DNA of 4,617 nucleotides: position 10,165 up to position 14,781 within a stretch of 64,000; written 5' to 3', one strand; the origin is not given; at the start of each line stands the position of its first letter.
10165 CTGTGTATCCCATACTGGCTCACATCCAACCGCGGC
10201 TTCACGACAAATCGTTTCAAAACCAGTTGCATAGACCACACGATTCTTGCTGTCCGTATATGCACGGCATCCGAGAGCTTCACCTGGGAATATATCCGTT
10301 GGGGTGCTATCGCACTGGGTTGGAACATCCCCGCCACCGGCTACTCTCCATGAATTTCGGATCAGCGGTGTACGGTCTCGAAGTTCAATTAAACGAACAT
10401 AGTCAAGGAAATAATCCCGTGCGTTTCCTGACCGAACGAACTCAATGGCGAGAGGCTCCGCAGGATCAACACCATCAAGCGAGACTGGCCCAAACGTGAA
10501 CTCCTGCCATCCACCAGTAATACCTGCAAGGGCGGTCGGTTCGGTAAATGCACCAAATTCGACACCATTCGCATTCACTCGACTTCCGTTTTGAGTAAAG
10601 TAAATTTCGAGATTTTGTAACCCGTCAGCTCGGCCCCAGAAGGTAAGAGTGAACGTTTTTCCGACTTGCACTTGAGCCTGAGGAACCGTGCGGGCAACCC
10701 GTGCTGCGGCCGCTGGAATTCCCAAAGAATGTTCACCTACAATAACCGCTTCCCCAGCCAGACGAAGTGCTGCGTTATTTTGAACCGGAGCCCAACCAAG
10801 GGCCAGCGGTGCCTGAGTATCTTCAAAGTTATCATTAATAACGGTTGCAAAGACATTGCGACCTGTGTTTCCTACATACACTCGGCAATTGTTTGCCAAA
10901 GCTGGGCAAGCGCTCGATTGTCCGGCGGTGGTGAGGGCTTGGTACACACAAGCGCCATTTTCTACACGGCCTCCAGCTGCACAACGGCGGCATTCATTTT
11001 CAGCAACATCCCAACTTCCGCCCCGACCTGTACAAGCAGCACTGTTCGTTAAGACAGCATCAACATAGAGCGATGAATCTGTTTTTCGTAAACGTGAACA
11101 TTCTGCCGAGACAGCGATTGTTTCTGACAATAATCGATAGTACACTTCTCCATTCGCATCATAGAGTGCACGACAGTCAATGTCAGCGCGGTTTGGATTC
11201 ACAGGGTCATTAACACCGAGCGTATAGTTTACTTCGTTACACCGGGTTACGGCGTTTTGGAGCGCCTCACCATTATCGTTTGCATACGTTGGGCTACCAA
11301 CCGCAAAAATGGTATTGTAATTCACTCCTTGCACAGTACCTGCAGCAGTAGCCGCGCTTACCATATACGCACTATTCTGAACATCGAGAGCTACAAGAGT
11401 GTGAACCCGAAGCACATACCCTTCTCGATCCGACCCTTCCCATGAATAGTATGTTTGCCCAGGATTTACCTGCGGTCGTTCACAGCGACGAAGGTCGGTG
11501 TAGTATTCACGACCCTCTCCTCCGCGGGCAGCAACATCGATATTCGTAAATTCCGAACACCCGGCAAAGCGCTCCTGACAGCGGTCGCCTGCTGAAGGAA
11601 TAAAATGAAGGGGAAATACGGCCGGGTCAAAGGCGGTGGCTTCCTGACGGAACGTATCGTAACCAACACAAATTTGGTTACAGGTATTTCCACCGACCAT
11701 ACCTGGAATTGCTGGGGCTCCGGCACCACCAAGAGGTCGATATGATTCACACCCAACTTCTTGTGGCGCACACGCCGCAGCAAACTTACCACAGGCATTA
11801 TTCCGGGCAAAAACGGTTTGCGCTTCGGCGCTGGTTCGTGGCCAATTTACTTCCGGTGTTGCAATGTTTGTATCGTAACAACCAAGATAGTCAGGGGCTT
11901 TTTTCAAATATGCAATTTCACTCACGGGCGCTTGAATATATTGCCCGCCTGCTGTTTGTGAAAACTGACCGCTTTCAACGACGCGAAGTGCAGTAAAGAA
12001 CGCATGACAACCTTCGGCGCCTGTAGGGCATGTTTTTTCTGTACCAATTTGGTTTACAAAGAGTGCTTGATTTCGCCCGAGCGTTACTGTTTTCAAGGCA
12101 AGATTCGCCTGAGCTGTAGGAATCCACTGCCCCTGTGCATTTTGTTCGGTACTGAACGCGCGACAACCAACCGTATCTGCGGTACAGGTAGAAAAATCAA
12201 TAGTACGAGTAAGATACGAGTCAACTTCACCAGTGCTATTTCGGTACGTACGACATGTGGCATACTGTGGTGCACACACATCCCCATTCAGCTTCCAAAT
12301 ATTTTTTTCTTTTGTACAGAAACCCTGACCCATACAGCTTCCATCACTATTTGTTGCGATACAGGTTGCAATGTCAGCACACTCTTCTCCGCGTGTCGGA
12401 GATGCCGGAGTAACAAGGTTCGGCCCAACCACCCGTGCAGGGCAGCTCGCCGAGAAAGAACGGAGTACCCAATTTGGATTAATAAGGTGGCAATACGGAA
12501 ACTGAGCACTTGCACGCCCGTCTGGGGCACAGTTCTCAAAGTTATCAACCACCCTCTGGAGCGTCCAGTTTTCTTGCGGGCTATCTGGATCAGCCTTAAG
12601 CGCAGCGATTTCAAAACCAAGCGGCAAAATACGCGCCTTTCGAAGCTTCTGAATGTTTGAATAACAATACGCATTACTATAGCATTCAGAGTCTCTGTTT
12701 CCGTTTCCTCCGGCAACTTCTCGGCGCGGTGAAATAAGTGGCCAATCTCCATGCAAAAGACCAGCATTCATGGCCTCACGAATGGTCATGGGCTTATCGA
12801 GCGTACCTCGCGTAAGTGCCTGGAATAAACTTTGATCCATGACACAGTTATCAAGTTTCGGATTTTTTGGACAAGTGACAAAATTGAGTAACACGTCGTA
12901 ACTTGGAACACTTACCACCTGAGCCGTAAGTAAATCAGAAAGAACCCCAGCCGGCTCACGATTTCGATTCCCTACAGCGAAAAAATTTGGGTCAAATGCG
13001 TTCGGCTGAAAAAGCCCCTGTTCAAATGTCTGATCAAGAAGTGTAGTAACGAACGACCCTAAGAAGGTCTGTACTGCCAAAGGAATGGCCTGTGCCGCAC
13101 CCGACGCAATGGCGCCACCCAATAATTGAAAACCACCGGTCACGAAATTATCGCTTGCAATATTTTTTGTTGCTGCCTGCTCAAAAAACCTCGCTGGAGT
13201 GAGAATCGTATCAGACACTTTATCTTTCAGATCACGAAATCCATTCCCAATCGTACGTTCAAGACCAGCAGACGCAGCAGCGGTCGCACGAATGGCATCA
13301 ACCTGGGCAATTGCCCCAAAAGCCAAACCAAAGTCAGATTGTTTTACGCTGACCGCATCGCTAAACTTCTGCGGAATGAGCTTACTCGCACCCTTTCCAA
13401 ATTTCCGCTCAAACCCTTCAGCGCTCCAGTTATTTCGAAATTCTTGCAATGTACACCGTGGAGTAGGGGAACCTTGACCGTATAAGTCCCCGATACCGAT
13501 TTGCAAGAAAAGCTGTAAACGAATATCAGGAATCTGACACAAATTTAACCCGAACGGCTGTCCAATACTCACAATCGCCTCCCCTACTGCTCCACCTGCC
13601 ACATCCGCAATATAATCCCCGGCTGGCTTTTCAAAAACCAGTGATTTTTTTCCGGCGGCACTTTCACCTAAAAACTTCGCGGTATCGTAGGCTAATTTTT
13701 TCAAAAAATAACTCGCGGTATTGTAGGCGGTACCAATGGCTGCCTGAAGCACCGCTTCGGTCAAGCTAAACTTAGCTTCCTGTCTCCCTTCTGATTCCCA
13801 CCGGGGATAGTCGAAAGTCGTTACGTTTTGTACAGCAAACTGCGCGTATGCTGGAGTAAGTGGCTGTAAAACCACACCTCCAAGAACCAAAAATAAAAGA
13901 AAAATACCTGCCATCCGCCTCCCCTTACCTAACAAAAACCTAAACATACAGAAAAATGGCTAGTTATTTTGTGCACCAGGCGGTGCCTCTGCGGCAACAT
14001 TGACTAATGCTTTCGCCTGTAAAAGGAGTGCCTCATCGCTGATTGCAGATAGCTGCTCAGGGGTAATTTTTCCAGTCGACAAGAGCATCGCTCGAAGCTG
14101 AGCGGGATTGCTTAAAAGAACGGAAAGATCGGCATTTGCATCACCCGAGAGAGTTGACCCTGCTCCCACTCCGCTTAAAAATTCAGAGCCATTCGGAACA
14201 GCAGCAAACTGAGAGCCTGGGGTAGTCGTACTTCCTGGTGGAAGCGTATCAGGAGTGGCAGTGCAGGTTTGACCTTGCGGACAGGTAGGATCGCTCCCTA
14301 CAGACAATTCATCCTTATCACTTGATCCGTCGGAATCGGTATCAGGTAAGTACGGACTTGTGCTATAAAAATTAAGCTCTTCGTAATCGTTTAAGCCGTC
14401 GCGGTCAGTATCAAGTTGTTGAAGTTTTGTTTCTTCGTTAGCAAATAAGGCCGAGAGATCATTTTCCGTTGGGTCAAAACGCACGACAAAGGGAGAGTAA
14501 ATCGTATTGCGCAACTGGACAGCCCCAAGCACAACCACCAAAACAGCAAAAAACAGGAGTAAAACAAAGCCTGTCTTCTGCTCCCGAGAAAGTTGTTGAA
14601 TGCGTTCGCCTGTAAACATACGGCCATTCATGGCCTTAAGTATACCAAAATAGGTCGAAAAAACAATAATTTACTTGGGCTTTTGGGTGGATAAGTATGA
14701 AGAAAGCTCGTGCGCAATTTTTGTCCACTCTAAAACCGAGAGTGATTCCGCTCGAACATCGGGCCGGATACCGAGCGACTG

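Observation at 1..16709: Giant-protein envelope locus: TSP3-repeat anchor, a 3042-aa Cys-rich secreted protein and a 1030-aa VirB6-like membrane/coiled-coil protein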

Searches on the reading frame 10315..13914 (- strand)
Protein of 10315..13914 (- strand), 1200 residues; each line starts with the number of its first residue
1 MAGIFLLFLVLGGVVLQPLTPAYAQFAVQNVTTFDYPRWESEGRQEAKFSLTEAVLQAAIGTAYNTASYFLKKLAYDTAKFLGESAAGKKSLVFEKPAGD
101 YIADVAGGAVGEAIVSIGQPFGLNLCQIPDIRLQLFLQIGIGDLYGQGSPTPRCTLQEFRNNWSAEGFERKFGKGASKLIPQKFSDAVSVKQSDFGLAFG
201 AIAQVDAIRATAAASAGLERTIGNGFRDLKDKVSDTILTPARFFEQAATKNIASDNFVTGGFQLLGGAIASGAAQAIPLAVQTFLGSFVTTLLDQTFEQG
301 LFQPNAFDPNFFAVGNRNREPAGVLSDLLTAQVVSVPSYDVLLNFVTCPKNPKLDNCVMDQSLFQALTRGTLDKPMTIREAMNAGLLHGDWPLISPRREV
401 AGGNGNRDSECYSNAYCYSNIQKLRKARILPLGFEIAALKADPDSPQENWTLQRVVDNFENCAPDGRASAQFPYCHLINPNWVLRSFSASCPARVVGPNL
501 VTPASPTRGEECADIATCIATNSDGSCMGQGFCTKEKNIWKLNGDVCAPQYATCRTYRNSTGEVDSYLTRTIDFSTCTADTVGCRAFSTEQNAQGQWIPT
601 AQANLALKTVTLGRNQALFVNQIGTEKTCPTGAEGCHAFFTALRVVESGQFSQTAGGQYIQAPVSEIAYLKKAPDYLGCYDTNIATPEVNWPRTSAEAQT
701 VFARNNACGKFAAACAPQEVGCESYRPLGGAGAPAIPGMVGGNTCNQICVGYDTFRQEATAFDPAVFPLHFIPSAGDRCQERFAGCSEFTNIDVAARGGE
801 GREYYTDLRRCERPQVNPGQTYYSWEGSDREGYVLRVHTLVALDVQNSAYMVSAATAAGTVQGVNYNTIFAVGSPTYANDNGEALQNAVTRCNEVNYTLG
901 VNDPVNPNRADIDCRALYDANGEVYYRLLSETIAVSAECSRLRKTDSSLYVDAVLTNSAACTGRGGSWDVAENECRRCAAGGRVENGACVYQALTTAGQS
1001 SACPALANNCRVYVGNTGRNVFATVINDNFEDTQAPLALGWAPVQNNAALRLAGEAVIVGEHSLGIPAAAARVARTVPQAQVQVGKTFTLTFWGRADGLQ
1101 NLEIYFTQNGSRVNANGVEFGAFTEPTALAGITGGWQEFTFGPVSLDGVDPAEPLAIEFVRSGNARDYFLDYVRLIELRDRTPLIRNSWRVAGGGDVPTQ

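Call 70: predict_structure(alignment_id=A5)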
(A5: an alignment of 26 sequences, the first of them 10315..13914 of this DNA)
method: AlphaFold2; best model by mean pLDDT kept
length: 1200 residues; sequences in the alignment: 26
mean_pLDDT: 60.5   pTM: 0.34
mean pLDDT of the five models: 60.5, 59.1, 53.7, 53.1, 52.3
residues with pLDDT >= 90: 103; 70-90: 358; 50-70: 291; < 50: 448
segments of 3 or more residues with pLDDT < 50: 1-62, 85-95, 120-123, 129-150, 182-283, 285-287, 290-333, 401-403, 533-586, 605-617, 619-629, 634-636, 671-754, 1016-1022, 1115-1121, 1126-1128, 1191-1200
pLDDT, mean of each block of 10 residues (from residue 1): 34 32 25 31 30 41 55 61 48 50 63 56 52 32 34 62 64 56 40 31 38 43 38 29 33 30 32 37 50 45 37 30 30 66 85 81 85 78 89 72 58 82 84 81 61 87 71 79 83 70 68 73 67 42 29 34 33 32 44 53 48 44 45 53 63 64 61 39 42 42 45 31 30 29 27 50 54 60 81 63 86 77 77 83 92 87 83 92 88 88 77 91 91 90 86 90 91 89 88 85 80 53 74 62 73 76 86 82 71 84 80 48 53 79 66 81 81 77 64 34
secondary structure, 60 per line:
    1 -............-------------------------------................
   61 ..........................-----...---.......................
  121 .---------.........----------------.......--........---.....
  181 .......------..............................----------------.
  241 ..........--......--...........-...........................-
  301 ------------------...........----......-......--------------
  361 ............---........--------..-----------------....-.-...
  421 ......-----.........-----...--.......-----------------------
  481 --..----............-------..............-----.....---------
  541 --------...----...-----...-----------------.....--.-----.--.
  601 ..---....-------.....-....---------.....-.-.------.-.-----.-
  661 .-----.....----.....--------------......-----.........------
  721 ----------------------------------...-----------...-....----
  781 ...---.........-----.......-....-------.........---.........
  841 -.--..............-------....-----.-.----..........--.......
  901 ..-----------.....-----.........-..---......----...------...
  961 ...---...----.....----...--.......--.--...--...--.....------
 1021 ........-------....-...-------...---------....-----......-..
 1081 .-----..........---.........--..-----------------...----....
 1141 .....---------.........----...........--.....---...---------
elements in order (helices of 4 or more, strands of 3 or more residues): H2-13 H45-86 H98-121 H131-139 H156-162 H165-172 H176-187 H194-223 H240-250 H253-258 H261-271 H273-299 H319-329 E334-339 H341-346 H361-372 H378-383 H411-414 H418-426 H432-440 H452-457 E489-500 E508-521 E527-531 E556-558 E564-566 E584-588 H606-609 E617-621 H623-626 E636-640 E667-671 H676-680 H695-700 H706-714 E755-757 E769-771 H773-776 E787-791 H792-795 E801-807 E809-812 E820-828 E832-840 H845-858 H866-869 H882-891 H894-902 E914-918 E924-928 E939-944 E949-951 H958-963 E967-969 E974-978 E983-985 E988-994 E1000-1002 E1010-1014 E1021-1028 H1036-1039 E1041-1043 E1051-1053 E1063-1066 E1072-1077 E1087-1096 E1100-1108 E1130-1132 E1137-1145 E1155-1163 E1168-1178 E1181-1185 E1189-1191

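Call 72: fold_search(model_id=the predicted structure, library=pdb)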
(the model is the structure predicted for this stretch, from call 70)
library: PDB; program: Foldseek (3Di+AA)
matches with E <= 10: 807; with E <= 0.001: 120
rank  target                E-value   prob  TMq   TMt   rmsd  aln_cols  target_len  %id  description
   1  2zxq                  1.9e-07  1.00  0.09  0.09  18.6       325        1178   10  Crystal structure of endo-alpha-N-acetylgalactosaminidase from Bifidobacterium longum (EngBF) (released 2009-06-16)
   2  8a1a_A                6.7e-07  1.00  0.09  0.08  18.5       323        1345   10  Structure of a leucinostatin derivative determined by host lattice display : L1F11V1 construct (released 2022-12-07)
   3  6qev_B                7.9e-07  1.00  0.09  0.08  19.2       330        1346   10  EngBF DARPin Fusion 4b B6 (released 2019-11-06)
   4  6sh9_B                8.3e-07  1.00  0.09  0.08  18.8       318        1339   10  EngBF DARPin Fusion 4b D12 (released 2019-11-06)
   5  8a19_A                1.0e-06  1.00  0.09  0.08  18.6       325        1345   10  Structure of a leucinostatin derivative determined by host lattice display : L1E4V1 construct (released 2022-12-07)
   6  6qfk_A                1.3e-06  1.00  0.09  0.08  18.7       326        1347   10  EngBF DARPin Fusion 4b G10 (released 2019-11-06)
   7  6qfo                  1.6e-06  1.00  0.09  0.08  18.7       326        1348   10  EngBF DARPin Fusion 9b 3G124 (released 2019-11-06)
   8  6qep                  1.8e-06  1.00  0.09  0.08  18.6       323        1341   10  EngBF DARPin Fusion 4b H14 (released 2019-11-06)
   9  5a57                  4.3e-06  1.00  0.10  0.10  19.2       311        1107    9  The structure of GH101 from Streptococcus pneumoniae TIGR4 in complex with PUGT (released 2015-09-02)
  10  4xup_C                4.5e-06  1.00  0.11  0.71   4.1       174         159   12  Structure of the N-terminal CBM22-1-CBM22-2 tandem domain from Paenibacillus barcinonensis Xyn10C (released 2015-06-03)
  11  5a56_A                5.0e-06  1.00  0.10  0.10  18.9       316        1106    9  The structure of GH101 from Streptococcus pneumoniae TIGR4 in complex with 1-O-methyl-T-antigen (released 2015-09-02)
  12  4xuo_A                6.5e-06  1.00  0.10  0.68   4.5       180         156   13  Structure of the CBM22-1 xylan-binding domain from Paenibacillus barcinonensis Xyn10C (released 2015-06-03)
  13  5a59_A                6.5e-06  1.00  0.10  0.11  19.2       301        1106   10  The structure of GH101 E796Q mutant from Streptococcus pneumoniae TIGR4 in complex with T-antigen (released 2015-09-02)
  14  9jsi_G                8.0e-06  1.00  0.10  0.21  21.9       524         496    9  Clostridium perfringens iota toxin pore Ib in prepore II state (released 2025-05-14)
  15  9jsi_F                8.5e-06  0.99  0.09  0.19  22.9       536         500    9  Clostridium perfringens iota toxin pore Ib in prepore II state (released 2025-05-14)
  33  1gui_A                3.1e-05  1.00  0.10  0.58   6.9       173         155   21  CBM4 structure and function (released 2002-09-26)
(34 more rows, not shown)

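Call 84: search_protein_representatives(protein=window:10315-13914:-)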
Query: 1200 residues. Proteins with E-value up to 0.001 (for the whole library): 1351; up to 1e-10: 1248; up to 1e-30: 1079. The best 150 are listed.
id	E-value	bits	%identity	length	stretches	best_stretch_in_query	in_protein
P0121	0.0e+00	2772.0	100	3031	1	1-1200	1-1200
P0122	0.0e+00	1261.2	50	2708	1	34-1199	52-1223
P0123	0.0e+00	1143.7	47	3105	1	4-1191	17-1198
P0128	2.5e-297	1005.8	45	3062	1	8-1190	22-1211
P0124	1.9e-291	986.3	44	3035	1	18-1198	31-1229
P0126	2.8e-285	965.9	45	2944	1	51-1191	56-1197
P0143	1.0e-283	960.7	45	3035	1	22-1190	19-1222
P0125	1.6e-279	946.8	43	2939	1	6-1198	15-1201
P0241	4.4e-269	912.2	44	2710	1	44-1198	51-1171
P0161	4.0e-267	905.7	44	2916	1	25-1198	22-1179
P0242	2.2e-266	903.3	45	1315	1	21-1191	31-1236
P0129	1.0e-265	901.0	43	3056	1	6-1198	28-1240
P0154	9.1e-265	897.9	42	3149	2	48-1199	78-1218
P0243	2.7e-264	896.3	44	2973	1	12-1198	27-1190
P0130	1.8e-261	887.0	42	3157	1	11-1200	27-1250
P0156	3.9e-258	875.9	41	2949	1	5-1190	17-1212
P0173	2.9e-247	839.9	41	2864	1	36-1190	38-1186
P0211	1.7e-243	827.4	41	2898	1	3-1198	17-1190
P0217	2.7e-242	823.5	39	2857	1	45-1190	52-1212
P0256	6.7e-231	785.7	40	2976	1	43-1190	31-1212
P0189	1.6e-228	777.9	40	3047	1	4-1190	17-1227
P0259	1.5e-224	764.7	43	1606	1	169-1190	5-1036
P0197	1.8e-224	764.4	38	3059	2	3-1190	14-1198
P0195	2.8e-223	760.5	40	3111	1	50-1190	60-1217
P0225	3.4e-218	743.6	41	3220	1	51-1190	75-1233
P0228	2.2e-213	727.8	39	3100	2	52-1190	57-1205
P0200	2.7e-213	727.4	39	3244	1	33-1190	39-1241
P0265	3.6e-210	717.1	43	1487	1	198-1190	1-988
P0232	5.3e-208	709.9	41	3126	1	48-1190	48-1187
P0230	5.6e-200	683.3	38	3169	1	55-1190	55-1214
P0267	3.9e-199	680.5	37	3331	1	41-1190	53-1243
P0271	6.0e-178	610.4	37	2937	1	53-1190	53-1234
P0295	3.7e-151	521.6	35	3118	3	305-1190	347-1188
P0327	9.5e-135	467.3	33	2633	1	51-1190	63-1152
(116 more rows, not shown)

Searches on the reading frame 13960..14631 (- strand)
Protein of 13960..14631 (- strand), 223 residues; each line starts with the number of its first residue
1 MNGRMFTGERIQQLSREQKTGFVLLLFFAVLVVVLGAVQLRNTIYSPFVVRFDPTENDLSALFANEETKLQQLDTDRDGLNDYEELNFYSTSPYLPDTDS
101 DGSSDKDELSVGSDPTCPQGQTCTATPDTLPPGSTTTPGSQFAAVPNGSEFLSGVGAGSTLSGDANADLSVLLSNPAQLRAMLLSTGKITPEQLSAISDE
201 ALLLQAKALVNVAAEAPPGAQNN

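Call 8: search_protein_families(library=pfam, proteins=[window:13960-14631:-], max_evalue=0.1)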
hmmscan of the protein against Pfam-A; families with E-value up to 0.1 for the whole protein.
window:13960-14631:- (223 aa): 1 family
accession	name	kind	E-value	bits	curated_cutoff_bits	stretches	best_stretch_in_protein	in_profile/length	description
PF18884.5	TSP3_bac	-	0.00011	22.4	25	1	97-116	1-20/22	Bacterial TSP3 repeat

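Call 13: search_protein_families(library=ncbifam, proteins=[window:13960-14631:-], max_evalue=1)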
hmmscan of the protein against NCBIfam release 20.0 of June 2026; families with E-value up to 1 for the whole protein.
window:13960-14631:- (223 aa): 4 families
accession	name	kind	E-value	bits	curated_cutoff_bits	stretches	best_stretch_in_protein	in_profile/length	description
NF033765.2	gliding_CglD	equivalog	0.002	16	400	1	64-111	197-243/1124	adventurous gliding motility lipoprotein CglD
NF047639.1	throspo3_MtsD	equivalog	0.038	12.1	800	1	71-121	457-506/651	cell-cell cohesion protein MtsD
NF053806.1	lanmdlnLanM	equivalog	0.098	12.7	135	1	61-109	20-70/132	lanmodulin LanM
NF011282.0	PRK14692.1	equivalog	0.21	9.8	878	1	58-115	217-274/749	flagellar hook-associated protein FlgL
